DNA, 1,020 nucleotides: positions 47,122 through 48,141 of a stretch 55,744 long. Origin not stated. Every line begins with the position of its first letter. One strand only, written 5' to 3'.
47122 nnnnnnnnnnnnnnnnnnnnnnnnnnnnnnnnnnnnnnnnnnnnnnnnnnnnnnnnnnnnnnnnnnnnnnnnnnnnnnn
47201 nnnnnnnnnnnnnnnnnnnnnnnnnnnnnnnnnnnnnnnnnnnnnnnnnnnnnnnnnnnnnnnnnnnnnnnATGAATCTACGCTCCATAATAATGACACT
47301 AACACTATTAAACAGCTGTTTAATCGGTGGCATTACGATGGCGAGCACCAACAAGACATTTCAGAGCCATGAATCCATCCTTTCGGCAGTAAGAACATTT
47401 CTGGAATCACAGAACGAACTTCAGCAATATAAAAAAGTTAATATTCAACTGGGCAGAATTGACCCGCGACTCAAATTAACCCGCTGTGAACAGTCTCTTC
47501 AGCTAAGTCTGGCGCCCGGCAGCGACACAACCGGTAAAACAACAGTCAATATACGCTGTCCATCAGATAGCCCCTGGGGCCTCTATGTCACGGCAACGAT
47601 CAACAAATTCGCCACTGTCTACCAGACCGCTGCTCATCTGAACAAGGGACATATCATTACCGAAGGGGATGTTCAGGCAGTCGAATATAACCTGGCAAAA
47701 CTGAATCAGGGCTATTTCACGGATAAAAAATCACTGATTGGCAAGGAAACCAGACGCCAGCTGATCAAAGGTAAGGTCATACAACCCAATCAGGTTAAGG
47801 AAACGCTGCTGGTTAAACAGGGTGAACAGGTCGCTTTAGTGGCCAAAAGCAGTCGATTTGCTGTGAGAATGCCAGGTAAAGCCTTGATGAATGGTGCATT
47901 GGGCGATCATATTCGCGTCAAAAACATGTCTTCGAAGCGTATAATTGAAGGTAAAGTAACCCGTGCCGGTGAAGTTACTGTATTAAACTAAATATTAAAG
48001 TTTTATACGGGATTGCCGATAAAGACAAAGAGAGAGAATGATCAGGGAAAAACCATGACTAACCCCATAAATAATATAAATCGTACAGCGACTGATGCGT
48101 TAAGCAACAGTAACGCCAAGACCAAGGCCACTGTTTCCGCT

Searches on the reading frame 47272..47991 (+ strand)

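Call 52: search_protein_families(library=pfam, proteins=[window:47272-47991:+], max_evalue=0.001)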
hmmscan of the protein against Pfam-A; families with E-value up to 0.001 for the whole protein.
window:47272-47991:+ (239 aa): 3 families
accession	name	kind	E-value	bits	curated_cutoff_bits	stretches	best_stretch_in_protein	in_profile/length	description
PF13144.11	ChapFlgA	-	9.1e-35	119.8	23.8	1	116-237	3-122/122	Chaperone for flagella basal body P-ring formation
PF17656.6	ChapFlgA_N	-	1.8e-16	60.7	27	1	38-111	3-76/77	FlgA N-terminal domain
PF08666.17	SAF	-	1.5e-10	41.9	21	1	115-175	2-62/63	SAF domain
